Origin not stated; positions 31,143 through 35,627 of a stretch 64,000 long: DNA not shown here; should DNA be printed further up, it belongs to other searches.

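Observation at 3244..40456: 16-nt motif heading minus-strand units, including the MTase island: candidate promoter for the injected RNAP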

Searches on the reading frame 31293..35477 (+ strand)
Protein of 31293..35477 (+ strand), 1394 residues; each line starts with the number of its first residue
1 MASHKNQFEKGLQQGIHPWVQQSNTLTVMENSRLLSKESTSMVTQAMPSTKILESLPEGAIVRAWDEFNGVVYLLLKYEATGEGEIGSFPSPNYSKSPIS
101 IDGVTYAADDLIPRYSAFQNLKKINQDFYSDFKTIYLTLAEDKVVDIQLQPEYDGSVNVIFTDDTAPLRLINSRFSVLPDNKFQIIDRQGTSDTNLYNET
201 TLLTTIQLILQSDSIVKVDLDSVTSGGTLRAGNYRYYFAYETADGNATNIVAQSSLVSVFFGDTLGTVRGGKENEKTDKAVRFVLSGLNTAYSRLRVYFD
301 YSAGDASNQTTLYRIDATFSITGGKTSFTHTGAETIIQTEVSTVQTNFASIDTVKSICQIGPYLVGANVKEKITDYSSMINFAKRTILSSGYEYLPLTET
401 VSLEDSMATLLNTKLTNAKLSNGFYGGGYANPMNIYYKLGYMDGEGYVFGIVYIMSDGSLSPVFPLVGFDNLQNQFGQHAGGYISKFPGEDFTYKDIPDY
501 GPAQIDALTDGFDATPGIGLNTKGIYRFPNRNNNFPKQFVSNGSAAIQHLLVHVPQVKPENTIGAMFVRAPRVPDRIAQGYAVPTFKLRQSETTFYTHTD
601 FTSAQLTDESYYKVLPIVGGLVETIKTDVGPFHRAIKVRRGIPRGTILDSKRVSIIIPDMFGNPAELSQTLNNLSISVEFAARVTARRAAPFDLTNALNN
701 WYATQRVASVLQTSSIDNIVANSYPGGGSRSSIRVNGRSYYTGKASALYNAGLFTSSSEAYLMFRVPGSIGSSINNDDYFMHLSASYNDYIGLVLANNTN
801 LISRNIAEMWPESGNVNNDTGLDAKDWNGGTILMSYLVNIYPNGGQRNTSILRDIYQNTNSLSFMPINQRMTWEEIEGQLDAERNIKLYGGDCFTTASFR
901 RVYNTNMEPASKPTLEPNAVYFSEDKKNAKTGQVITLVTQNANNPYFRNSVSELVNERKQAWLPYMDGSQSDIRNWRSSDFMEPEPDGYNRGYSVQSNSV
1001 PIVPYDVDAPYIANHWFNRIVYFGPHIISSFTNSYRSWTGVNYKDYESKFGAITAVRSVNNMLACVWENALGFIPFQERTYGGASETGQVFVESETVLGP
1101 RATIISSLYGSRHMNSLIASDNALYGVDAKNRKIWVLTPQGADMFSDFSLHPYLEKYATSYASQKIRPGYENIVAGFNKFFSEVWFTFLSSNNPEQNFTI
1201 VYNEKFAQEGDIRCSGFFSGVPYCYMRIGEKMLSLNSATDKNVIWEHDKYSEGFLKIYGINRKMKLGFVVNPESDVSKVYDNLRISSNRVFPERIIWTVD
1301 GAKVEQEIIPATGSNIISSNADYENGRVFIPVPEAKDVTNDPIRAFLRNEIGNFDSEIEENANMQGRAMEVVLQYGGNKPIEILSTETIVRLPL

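Call 61: search_protein_families(library=phrogs, proteins=[window:31293-35477:+], max_evalue=0.001)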
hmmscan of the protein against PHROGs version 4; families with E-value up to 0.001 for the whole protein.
window:31293-35477:+ (1394 aa): 1 family
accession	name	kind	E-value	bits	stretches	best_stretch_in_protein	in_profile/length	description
phrog_15100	-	head and packaging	1.3e-12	46.8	1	221-472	181-418/1783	virion structural protein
